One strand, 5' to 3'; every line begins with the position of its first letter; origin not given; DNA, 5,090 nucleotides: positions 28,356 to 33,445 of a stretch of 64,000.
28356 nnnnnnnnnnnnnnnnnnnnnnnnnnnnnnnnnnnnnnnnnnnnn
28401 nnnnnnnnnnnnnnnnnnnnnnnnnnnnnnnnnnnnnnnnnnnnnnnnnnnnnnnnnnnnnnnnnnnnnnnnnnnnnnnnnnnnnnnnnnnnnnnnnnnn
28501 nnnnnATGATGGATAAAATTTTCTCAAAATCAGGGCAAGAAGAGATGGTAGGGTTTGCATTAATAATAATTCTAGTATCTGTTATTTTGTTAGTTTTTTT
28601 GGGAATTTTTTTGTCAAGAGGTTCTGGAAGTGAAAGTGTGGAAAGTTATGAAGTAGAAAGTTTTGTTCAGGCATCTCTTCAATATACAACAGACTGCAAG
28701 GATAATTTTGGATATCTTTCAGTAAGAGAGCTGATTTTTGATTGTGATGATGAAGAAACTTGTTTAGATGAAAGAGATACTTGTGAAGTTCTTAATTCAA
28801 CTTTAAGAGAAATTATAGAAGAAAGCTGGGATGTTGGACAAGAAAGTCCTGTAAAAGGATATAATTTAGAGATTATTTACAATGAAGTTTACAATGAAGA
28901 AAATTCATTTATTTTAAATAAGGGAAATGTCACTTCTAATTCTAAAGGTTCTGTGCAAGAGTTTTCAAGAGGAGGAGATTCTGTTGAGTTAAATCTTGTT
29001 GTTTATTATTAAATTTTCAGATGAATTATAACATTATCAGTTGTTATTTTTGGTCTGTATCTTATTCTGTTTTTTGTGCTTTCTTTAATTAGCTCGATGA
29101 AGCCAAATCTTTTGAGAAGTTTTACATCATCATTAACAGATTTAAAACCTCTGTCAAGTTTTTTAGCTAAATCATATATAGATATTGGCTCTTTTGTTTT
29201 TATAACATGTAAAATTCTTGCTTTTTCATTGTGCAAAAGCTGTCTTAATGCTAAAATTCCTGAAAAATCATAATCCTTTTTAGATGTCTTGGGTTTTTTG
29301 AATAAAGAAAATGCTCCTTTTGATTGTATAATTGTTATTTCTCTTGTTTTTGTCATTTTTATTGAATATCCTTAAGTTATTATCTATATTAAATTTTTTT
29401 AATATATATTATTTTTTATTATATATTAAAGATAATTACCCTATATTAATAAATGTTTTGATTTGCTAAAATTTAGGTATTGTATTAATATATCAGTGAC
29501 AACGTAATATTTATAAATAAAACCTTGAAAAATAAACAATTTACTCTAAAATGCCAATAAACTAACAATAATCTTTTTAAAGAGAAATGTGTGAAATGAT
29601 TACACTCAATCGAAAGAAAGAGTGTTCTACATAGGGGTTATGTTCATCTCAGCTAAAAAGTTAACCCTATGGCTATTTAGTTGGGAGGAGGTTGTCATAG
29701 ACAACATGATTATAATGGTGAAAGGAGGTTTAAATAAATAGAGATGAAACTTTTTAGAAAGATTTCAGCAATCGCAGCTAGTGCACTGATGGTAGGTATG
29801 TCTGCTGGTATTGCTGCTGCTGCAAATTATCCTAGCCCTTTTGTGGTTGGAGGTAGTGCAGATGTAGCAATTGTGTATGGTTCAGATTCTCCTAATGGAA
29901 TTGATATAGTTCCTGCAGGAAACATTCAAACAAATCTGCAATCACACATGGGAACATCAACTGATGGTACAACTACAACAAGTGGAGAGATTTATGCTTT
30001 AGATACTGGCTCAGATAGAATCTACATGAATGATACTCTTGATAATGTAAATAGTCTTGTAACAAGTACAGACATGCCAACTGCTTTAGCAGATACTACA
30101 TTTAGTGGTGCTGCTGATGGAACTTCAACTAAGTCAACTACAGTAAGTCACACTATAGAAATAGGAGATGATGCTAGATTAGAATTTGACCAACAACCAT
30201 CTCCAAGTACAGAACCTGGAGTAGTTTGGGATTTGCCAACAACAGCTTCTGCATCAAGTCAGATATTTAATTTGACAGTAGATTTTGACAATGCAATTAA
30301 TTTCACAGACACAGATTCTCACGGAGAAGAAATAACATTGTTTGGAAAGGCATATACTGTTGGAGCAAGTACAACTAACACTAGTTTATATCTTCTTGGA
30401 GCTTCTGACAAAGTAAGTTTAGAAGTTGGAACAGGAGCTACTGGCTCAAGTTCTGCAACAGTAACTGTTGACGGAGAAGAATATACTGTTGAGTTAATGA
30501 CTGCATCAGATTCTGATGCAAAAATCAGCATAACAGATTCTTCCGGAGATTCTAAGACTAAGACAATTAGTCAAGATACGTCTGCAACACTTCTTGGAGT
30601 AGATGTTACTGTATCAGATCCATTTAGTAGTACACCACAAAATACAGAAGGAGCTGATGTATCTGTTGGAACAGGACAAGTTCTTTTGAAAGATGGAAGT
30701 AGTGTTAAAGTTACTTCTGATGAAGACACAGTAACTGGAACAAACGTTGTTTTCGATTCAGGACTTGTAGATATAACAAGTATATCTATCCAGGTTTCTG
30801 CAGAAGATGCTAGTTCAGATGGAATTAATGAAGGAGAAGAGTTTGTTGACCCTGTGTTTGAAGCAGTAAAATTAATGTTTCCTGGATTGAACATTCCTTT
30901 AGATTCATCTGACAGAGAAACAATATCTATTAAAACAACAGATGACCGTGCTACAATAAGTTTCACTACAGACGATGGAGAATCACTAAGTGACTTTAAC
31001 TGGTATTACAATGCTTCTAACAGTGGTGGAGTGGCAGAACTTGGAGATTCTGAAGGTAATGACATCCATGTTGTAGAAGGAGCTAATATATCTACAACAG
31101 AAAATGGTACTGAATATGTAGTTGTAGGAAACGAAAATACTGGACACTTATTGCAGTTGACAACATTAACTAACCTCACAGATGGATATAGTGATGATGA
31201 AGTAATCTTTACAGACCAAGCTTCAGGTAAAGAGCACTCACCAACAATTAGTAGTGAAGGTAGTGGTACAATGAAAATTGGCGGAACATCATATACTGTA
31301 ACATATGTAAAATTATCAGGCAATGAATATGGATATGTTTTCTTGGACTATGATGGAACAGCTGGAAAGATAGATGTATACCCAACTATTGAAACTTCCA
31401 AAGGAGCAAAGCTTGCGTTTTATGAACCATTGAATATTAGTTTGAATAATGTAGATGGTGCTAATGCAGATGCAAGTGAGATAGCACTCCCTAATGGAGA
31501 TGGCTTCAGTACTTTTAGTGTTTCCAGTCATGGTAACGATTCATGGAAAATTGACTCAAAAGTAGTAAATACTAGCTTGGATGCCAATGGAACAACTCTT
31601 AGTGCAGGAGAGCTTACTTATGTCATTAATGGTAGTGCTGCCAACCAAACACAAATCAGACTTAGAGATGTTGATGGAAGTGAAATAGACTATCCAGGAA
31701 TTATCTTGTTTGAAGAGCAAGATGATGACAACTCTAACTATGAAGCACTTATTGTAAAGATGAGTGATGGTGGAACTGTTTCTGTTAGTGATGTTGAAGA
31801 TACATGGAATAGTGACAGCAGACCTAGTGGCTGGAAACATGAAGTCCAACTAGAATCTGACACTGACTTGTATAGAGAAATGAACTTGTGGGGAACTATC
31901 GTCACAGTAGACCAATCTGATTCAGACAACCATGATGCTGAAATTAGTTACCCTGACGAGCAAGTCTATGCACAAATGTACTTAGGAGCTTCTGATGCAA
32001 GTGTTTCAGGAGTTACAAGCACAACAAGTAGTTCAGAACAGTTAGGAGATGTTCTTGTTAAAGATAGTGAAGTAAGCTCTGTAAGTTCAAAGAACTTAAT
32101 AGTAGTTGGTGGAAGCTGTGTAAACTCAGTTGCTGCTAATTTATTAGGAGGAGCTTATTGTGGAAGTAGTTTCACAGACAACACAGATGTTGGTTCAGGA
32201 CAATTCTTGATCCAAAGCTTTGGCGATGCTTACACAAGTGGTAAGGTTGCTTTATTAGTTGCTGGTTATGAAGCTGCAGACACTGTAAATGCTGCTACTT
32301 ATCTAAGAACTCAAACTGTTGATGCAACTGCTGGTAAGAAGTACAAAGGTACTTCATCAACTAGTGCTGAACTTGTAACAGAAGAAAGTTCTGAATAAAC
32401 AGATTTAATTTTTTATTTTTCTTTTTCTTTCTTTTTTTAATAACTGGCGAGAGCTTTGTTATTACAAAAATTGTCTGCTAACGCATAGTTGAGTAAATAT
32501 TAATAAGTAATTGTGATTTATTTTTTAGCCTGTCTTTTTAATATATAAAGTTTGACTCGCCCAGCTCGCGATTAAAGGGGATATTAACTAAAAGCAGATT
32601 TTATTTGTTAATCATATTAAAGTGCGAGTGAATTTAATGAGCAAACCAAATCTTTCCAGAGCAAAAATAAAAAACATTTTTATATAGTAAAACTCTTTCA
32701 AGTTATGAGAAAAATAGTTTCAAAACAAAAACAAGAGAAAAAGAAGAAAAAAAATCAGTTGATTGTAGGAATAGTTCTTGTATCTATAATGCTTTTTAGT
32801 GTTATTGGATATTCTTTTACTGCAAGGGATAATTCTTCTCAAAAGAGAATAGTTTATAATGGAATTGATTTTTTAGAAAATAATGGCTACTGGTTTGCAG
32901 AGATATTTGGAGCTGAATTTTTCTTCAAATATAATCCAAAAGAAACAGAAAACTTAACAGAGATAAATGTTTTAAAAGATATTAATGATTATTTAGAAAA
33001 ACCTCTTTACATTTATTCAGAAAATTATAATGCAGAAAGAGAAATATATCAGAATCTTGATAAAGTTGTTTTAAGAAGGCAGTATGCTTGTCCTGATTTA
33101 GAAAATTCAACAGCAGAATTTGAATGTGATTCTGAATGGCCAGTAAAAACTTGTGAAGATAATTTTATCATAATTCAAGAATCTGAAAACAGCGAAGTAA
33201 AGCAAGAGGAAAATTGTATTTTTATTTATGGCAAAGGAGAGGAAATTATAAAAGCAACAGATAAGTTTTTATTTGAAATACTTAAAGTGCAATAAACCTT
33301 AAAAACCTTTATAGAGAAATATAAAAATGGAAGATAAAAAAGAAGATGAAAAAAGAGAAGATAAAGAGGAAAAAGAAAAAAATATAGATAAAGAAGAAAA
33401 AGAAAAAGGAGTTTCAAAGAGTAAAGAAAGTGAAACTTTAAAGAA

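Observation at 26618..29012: Four-gene operon of additional pilin-like proteins immediately downstream of the duplicated cassettes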

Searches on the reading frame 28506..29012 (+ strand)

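Call 4: search_protein_families(library=pfam, proteins=[window:28506-29012:+], max_evalue=1)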
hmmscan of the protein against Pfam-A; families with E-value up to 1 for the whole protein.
window:28506-29012:+ (168 aa): 2 families
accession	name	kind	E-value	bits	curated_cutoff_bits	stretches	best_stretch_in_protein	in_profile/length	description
PF10664.14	NdhM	-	0.064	14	27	1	72-157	23-103/107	Cyanobacterial and plastid NDH-1 subunit M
PF14991.11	MLANA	-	0.15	12.7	27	1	11-64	22-74/117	Protein melan-A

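Call 31: search_protein_families(library=ncbifam, proteins=[window:28506-29012:+], max_evalue=1)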
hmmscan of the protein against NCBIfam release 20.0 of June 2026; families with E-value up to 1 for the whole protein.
window:28506-29012:+ (168 aa): 0 families

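Call 77: search_protein_families(library=pfam, alignment_id=A4, max_evalue=0.1)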
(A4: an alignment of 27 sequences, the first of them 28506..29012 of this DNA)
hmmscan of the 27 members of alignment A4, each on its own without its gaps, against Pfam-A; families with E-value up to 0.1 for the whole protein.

A. member 1, window:28506-29012:+ (168 aa): 1 family
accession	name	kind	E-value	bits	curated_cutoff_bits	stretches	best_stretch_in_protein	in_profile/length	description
PF10664.14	NdhM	-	0.064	14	27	1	72-157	23-103/107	Cyanobacterial and plastid NDH-1 subunit M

B. families by the number of members that match (of 27 scanned): 22 families
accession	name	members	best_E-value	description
PF11337.13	DUF3139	3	0.0087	Protein of unknown function (DUF3139)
PF25184.1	YxzE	3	0.01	YxzE-like putative bacteriocin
PF14991.11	MLANA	3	0.051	Protein melan-A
PF03814.21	KdpA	2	0.039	Potassium-transporting ATPase A subunit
PF04043.20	PMEI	1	0.0029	Plant invertase/pectin methylesterase inhibitor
PF05296.19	TAS2R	1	0.024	Taste receptor protein (TAS2R)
PF10161.14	DDDD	1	0.026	Putative mitochondrial precursor protein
PF14126.11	DUF4293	1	0.032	Domain of unknown function (DUF4293)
PF23329.3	EF_HAND_1_PLCG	1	0.035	PLCG EF-hand motif 1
PF03424.20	CBM_17_28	1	0.035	Carbohydrate binding domain (family 17/28)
PF25242.1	Ubiquitin_UBP8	1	0.036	UBP8-like, ubiquitin-like domain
PF20956.2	DUF4931_C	1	0.043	Domain of unknown function (DUF4931) C-terminal domain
PF21314.2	TM_ErbB1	1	0.047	Epidermal growth factor receptor transmembrane-juxtamembrane segment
PF16318.11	DUF4957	1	0.049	Domain of unknown function (DUF4957)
PF13158.11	DUF3993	1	0.049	Protein of unknown function (DUF3993)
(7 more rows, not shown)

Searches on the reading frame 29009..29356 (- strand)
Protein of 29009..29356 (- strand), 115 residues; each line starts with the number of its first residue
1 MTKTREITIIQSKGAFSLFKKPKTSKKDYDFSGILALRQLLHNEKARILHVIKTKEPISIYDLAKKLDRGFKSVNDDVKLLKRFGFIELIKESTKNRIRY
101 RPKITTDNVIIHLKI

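Call 4: search_protein_families(library=pfam, proteins=[window:29009-29356:-], max_evalue=1)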
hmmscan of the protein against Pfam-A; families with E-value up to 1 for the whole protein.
window:29009-29356:- (115 aa): 5 families
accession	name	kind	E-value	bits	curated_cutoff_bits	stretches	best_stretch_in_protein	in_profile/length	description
PF25212.1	HVO_A0114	-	2.4e-15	56.5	27.6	1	27-98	6-77/84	HVO_A0114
PF08279.18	HTH_11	-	0.00017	21.9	25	1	47-89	4-46/55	HTH domain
PF01978.25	TrmB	-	0.012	15.9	25.6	1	54-102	19-64/68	Sugar-specific transcriptional regulator TrmB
PF21715.3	CggR_N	-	0.013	15.6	30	1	45-90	5-50/71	CggR N-terminal DNA binding domain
PF01047.28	MarR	-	0.027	14.8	24.6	1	45-70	5-30/59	MarR family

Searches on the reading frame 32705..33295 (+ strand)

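Call 16: search_protein_families(library=pfam, proteins=[window:32705-33295:+], max_evalue=0.01)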
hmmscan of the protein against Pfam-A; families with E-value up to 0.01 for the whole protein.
window:32705-33295:+ (196 aa): 0 families

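Call 31: search_protein_families(library=ncbifam, proteins=[window:32705-33295:+], max_evalue=1)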
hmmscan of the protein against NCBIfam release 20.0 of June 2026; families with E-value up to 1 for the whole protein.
window:32705-33295:+ (196 aa): 4 families
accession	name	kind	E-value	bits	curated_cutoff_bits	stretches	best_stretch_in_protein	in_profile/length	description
NF038218.1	IcmG_DotF_IVB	equivalog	0.0062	16.2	200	1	6-49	39-83/266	type IVB secretion system protein IcmG/DotF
NF005247.0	PRK06758.1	equivalog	0.0064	16.7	233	1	28-86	10-64/128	hypothetical protein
TIGR04370.1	glyco_rpt_poly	subfamily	0.0073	15.3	40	1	8-115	207-312/396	oligosaccharide repeat unit polymerase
NF045849.1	ICE_MMCAP2_0565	equivalog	0.15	11.8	40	1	8-38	45-76/80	Mbov_0395 family pilin-like conjugal transfer protein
